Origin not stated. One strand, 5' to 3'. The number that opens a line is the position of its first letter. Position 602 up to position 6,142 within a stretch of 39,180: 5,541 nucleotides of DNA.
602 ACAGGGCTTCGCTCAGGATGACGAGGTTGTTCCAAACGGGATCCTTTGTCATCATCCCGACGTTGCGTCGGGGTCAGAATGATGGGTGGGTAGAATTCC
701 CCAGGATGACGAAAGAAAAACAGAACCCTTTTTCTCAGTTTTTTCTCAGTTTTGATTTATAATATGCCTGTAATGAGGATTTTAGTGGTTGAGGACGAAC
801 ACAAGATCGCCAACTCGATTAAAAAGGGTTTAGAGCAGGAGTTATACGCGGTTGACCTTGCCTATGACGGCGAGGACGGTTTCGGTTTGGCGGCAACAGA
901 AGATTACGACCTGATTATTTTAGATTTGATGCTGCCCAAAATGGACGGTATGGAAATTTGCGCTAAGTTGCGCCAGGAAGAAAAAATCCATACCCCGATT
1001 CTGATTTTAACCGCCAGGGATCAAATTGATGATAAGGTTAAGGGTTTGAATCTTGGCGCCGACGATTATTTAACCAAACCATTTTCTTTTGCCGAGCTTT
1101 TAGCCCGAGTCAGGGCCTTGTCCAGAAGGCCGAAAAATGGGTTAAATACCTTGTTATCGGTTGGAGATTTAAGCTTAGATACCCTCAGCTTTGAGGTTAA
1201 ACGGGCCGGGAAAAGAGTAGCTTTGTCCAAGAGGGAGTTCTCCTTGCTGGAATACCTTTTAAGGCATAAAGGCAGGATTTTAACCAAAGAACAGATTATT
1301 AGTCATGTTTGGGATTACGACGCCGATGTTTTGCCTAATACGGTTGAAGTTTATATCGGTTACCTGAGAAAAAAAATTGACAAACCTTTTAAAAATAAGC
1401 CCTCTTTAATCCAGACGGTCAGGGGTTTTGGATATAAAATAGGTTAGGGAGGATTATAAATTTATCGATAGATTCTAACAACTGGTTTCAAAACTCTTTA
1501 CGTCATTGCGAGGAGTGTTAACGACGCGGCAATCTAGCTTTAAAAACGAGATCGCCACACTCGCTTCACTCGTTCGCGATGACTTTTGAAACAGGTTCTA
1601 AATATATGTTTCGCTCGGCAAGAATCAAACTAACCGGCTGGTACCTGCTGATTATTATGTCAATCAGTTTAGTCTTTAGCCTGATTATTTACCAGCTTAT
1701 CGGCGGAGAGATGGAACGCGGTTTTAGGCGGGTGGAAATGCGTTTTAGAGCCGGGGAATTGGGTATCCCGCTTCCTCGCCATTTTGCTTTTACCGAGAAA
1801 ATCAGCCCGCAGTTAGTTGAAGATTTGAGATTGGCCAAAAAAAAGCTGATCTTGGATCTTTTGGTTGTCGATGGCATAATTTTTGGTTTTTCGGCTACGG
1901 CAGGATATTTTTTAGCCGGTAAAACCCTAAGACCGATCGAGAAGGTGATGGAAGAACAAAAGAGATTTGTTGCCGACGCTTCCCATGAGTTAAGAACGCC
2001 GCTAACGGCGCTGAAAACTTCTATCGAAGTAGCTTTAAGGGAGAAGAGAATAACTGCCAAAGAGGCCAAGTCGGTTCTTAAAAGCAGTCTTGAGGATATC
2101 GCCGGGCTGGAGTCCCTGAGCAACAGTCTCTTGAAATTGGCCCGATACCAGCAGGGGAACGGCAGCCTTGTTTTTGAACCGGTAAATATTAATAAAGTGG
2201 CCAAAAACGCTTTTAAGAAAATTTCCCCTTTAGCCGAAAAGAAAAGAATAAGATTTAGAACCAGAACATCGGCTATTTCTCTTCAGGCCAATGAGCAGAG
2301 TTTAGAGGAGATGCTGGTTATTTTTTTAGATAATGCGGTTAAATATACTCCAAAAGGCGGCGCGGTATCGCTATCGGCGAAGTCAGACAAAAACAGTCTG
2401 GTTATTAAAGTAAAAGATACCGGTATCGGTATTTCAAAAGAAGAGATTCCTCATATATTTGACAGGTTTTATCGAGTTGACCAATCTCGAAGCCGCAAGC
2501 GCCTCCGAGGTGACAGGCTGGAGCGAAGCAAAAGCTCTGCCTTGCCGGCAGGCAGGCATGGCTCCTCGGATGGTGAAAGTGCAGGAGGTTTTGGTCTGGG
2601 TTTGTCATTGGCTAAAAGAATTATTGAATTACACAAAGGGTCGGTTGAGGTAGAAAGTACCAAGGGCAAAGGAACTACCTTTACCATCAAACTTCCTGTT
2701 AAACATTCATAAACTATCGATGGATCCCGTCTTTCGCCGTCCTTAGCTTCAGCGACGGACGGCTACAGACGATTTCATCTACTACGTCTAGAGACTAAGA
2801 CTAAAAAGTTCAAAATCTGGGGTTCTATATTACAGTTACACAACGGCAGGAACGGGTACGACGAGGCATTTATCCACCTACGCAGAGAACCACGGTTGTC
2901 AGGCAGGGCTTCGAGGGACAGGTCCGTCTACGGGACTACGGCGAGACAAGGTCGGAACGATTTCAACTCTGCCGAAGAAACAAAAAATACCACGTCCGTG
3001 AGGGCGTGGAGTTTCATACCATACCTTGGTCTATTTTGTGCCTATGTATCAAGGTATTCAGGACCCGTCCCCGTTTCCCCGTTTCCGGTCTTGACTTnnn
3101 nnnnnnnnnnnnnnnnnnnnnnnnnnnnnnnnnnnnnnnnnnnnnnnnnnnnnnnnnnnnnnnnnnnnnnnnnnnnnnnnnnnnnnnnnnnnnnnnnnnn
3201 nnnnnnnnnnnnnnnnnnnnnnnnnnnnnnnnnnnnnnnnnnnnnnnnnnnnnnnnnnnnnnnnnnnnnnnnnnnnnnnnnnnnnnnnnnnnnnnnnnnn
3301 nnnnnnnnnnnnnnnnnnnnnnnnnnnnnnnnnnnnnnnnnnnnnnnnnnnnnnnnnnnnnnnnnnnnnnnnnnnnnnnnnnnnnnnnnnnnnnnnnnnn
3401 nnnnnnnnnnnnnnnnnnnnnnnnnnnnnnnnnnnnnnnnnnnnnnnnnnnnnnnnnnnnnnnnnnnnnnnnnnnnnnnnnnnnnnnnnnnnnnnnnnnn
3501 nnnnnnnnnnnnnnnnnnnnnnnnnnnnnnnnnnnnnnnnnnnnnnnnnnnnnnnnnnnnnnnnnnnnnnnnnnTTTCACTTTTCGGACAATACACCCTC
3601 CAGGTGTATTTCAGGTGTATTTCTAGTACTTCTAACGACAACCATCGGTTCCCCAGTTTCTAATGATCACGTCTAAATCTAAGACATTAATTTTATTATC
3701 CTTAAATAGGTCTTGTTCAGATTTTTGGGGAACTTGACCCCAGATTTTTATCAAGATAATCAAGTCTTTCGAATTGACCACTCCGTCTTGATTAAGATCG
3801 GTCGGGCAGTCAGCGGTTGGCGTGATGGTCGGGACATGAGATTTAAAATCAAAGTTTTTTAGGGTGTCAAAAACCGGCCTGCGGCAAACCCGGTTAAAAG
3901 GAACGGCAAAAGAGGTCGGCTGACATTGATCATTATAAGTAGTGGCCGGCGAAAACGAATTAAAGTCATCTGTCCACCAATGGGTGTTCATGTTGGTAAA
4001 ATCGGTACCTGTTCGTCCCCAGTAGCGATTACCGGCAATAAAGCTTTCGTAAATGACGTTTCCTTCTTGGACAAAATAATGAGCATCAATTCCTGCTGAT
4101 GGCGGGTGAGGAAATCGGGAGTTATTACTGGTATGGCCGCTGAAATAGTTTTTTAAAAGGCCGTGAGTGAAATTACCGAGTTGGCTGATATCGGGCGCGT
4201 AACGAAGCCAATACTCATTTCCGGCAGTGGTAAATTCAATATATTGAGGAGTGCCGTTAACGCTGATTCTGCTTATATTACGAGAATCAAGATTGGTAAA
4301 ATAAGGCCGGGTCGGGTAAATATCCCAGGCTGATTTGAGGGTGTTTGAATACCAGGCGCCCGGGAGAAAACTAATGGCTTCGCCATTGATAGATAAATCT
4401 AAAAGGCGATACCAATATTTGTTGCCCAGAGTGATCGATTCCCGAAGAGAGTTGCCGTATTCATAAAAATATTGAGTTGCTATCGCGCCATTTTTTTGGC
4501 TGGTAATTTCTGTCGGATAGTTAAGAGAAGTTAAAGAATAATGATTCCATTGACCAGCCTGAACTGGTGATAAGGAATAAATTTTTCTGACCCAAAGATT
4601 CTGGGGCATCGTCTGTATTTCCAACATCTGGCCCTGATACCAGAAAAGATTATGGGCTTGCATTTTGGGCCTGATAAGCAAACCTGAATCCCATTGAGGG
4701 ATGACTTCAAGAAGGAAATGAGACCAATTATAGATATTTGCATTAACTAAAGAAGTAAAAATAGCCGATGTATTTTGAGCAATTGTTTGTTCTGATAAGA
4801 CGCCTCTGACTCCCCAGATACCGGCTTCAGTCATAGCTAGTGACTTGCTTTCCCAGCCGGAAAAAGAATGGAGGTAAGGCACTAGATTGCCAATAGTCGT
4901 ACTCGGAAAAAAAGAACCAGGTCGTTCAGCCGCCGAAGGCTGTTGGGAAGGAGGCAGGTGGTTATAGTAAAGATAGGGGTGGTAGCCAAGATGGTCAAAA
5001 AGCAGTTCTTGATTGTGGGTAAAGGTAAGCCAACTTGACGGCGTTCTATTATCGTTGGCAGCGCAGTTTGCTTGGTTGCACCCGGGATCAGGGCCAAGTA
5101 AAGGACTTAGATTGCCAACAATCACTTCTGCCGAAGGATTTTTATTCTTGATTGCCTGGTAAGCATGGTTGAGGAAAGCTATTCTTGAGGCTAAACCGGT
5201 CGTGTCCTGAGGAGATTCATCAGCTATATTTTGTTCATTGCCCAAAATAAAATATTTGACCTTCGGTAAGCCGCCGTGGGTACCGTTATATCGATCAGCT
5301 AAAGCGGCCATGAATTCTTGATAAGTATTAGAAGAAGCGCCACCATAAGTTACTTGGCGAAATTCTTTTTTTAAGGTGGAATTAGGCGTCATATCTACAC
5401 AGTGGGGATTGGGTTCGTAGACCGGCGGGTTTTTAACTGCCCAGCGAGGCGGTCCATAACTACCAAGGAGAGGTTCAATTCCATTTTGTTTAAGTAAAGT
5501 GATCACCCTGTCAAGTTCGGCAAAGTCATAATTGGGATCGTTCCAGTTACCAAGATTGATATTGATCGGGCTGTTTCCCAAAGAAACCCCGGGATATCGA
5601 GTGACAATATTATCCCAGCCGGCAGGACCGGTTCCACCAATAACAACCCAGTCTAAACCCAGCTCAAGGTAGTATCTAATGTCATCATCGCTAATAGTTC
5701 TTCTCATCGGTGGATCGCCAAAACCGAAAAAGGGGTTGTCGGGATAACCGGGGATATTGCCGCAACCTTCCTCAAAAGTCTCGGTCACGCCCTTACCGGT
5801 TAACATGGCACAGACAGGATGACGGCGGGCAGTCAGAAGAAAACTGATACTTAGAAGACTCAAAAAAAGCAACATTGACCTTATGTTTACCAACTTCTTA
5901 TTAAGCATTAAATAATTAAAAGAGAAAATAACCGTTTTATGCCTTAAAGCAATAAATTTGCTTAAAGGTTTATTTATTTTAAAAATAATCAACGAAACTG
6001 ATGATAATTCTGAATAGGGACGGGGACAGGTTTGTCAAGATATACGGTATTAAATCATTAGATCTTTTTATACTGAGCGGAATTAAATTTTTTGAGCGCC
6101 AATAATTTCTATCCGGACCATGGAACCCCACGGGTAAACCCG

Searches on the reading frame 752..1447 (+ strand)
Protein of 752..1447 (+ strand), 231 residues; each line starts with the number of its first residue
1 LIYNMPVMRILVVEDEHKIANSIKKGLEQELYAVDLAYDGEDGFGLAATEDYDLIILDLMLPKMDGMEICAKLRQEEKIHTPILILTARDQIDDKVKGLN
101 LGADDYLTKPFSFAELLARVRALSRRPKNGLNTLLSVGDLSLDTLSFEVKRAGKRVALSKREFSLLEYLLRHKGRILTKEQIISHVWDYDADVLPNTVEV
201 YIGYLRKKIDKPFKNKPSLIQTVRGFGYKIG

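Call 67: search_protein_families(library=pfam, proteins=[window:752-1447:+], max_evalue=0.00001)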
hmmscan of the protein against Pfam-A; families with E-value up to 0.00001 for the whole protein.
window:752-1447:+ (231 aa): 2 families
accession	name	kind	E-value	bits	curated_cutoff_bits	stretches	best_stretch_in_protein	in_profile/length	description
PF00072.30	Response_reg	-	7.5e-32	110.2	30.2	1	10-121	1-111/111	Response regulator receiver domain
PF00486.34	Trans_reg_C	-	3.6e-28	97.9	26.2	1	153-229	1-76/77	Transcriptional regulatory protein, C terminal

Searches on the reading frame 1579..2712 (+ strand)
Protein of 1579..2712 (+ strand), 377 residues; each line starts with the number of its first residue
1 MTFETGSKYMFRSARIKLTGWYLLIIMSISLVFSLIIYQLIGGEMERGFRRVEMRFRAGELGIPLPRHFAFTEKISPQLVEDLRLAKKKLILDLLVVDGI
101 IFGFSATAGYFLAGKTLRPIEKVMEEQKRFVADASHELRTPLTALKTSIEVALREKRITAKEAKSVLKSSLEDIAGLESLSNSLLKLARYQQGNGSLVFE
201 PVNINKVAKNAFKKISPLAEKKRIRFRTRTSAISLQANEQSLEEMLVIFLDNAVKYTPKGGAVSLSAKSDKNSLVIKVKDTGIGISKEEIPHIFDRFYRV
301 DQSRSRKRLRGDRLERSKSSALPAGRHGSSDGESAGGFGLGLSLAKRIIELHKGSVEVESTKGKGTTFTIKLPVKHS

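Call 67: search_protein_families(library=pfam, proteins=[window:1579-2712:+], max_evalue=0.00001)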
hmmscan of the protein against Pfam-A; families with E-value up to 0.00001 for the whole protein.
window:1579-2712:+ (377 aa): 2 families
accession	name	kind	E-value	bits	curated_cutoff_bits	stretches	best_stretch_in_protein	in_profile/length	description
PF02518.31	HATPase_c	-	2.2e-28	99.3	26.4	1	238-375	2-110/111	Histidine kinase-, DNA gyrase B-, and HSP90-like ATPase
PF00512.31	HisKA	-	3e-12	46.8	26.9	1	127-193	2-66/66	His Kinase A (phospho-acceptor) domain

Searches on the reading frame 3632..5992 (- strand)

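Call 67: search_protein_families(library=pfam, proteins=[window:3632-5992:-], max_evalue=0.00001)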
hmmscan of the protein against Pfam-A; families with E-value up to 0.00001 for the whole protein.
window:3632-5992:- (786 aa): 1 family
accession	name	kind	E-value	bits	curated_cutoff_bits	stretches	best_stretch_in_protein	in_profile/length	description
PF00404.24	Dockerin_1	-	1.8e-06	28.5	22.9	1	731-778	2-54/57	Dockerin type I domain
